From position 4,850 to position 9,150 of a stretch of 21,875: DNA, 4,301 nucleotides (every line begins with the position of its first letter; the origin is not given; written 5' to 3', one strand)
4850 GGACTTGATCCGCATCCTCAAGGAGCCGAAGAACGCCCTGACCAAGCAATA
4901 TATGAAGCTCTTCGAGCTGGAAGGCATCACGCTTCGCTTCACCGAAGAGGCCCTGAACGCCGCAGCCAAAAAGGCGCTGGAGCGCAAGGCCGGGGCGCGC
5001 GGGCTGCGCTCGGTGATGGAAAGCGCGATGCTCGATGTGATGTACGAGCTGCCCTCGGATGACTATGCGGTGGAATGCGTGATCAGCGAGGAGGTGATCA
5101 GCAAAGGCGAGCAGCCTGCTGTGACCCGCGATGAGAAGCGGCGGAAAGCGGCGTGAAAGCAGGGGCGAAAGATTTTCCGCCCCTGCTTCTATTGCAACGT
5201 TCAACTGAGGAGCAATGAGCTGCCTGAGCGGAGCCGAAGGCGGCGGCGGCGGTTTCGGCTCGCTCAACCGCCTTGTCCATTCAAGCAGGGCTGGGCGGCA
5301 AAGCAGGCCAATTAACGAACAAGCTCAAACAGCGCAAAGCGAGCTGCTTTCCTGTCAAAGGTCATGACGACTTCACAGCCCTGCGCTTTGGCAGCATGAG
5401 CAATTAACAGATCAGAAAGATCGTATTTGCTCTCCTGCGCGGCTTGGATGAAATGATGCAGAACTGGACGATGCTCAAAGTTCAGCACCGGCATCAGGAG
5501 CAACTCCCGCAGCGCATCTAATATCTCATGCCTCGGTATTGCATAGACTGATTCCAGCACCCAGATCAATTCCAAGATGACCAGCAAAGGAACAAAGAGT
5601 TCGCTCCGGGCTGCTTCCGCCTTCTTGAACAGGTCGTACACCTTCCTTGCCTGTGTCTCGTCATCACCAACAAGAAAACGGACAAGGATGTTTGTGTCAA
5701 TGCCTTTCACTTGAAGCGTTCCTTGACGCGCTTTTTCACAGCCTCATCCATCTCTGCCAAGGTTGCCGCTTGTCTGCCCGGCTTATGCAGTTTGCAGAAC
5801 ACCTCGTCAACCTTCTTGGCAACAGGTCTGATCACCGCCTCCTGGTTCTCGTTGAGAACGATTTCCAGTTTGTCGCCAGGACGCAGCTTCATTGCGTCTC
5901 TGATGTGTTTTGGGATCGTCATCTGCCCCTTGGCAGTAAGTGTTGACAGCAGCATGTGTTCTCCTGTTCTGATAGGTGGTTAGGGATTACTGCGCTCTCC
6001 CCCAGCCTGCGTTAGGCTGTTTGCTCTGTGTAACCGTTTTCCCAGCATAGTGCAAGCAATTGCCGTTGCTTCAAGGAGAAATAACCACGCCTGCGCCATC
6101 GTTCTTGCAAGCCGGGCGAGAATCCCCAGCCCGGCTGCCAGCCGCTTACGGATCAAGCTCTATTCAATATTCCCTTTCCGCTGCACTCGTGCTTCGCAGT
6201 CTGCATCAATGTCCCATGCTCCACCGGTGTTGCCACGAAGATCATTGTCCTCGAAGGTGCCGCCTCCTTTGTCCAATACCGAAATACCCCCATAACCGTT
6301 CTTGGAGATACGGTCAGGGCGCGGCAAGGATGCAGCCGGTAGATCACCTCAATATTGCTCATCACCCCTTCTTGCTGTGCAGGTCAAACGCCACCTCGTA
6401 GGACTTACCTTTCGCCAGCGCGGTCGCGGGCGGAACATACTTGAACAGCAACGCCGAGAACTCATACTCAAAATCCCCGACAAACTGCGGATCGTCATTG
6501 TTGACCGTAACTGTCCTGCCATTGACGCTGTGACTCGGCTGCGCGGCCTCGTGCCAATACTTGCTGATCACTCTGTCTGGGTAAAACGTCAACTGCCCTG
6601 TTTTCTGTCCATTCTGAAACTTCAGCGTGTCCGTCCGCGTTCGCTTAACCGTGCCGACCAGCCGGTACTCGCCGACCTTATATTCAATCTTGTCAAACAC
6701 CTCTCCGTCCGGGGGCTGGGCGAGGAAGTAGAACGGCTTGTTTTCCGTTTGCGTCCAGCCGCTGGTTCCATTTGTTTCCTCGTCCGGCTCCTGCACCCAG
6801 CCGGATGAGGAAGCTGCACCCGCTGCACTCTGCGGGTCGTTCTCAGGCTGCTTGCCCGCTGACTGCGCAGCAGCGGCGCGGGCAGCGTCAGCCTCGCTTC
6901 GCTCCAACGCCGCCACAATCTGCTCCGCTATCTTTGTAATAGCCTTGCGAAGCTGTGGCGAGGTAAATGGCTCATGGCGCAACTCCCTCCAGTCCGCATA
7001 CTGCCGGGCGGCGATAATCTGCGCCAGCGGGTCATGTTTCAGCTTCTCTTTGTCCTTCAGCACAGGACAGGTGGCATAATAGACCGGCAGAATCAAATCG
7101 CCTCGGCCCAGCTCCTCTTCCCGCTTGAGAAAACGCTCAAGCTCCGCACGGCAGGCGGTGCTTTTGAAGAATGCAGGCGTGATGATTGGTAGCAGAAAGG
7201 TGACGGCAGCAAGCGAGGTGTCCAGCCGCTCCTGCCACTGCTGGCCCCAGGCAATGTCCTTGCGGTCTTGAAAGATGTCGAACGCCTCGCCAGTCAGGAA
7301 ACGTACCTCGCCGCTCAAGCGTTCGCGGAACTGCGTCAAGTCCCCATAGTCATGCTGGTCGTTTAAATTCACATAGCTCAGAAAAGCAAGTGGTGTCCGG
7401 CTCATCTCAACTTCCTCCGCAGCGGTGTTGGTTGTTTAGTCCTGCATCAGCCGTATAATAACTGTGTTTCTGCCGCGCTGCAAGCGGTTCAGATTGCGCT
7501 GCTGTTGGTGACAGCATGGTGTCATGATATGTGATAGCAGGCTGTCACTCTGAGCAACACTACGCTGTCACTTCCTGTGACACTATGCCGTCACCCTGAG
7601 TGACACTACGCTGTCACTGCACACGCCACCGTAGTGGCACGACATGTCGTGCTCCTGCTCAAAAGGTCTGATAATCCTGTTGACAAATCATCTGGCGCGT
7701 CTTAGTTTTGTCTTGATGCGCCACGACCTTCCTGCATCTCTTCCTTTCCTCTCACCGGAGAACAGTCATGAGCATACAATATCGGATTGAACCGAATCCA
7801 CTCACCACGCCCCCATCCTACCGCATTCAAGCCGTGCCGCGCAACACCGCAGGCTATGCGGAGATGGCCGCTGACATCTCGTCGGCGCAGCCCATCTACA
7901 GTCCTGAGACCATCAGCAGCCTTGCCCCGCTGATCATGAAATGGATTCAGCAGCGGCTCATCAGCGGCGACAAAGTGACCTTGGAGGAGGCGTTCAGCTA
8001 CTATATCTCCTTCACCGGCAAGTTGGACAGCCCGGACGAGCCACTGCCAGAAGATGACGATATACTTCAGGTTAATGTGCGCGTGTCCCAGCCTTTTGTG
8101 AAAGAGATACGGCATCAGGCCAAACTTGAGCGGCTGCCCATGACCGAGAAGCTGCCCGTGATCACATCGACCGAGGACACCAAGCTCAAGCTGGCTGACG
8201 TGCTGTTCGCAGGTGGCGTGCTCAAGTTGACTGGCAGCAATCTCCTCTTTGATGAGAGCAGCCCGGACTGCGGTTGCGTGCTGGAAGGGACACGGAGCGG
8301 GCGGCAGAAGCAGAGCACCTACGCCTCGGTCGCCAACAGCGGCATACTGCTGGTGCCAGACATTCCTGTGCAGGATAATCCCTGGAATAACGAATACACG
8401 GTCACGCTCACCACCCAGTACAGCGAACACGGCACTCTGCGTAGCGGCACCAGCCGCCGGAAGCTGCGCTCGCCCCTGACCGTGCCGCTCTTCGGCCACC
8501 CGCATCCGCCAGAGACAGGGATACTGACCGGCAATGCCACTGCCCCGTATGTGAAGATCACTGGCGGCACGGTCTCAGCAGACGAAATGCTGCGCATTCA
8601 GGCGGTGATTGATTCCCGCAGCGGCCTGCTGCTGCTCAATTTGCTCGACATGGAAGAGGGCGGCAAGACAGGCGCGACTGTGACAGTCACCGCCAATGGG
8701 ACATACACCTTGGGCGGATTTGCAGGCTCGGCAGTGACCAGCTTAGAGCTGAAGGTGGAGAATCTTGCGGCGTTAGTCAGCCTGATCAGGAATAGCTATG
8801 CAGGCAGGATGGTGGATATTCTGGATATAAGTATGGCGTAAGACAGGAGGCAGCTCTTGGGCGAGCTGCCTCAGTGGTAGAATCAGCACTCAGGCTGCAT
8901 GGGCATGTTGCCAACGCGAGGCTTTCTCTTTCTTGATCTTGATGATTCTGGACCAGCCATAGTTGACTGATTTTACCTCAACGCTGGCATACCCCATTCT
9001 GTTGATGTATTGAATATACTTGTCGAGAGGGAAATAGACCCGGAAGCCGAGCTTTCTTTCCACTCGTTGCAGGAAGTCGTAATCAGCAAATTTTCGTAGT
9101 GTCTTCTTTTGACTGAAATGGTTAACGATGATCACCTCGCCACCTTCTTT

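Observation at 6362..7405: TIR-domain protein with an unassigned beta-rich C-terminal domain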

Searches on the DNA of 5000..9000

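Call 79: search_rna_families(source=window, start=5000, end=9000, threshold=evalue, max_evalue=0.1)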
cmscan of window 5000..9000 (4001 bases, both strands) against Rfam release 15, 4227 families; matches with E-value up to 0.1: 0.
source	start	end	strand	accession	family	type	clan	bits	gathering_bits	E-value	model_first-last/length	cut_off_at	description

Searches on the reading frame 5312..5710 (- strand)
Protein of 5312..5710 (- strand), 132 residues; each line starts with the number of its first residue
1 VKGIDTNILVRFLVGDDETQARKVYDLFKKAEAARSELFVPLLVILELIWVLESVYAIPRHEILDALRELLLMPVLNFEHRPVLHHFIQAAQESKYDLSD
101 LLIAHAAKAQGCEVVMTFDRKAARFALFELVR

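Call 3: search_protein_families(library=pfam, proteins=[window:5312-5710:-], max_evalue=1)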
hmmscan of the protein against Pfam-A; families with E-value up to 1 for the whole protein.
window:5312-5710:- (132 aa): 4 families
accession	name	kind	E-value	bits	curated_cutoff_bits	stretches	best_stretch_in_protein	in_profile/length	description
PF01850.27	PIN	-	2.2e-16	61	23.6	1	4-126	3-118/120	PIN domain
PF13470.12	PIN_3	-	0.00058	21.1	27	1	4-121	4-115/115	PIN domain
PF16289.11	PIN_12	-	0.096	13.5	32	1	4-59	3-56/172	PIN domain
PF24587.1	DUF7612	-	0.19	12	27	1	80-131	82-129/132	Domain of unknown function (DUF7612)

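Call 91: search_protein_families(library=padloc, proteins=[window:5312-5710:-], max_evalue=0.001)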
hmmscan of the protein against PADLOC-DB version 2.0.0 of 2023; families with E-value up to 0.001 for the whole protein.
window:5312-5710:- (132 aa): 0 families

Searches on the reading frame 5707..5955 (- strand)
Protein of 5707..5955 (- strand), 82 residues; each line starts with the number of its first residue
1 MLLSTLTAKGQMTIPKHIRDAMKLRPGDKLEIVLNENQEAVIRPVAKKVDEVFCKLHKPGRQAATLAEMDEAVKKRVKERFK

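Call 3: search_protein_families(library=pfam, proteins=[window:5707-5955:-], max_evalue=1)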
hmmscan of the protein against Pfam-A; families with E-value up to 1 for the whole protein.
window:5707-5955:- (82 aa): 4 families
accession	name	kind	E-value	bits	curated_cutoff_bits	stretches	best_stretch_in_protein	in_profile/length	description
PF04014.23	MazE_antitoxin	-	4.4e-13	49.4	24.7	1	5-48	3-46/48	Antidote-toxin recognition MazE, bacterial antitoxin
PF15937.10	PrlF_antitoxin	-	1.8e-05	25.3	32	1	4-50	2-48/99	prlF antitoxin for toxin YhaV_toxin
PF20260.4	PUA_4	-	0.011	16.2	23.9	1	16-40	7-31/48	RNA methyltransferase PUA domain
PF14250.11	AbrB-like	-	0.023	15.3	25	1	9-37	38-66/70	AbrB-like transcriptional regulator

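Call 91: search_protein_families(library=padloc, proteins=[window:5707-5955:-], max_evalue=0.001)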
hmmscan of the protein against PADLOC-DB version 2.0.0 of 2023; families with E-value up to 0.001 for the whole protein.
window:5707-5955:- (82 aa): 0 families
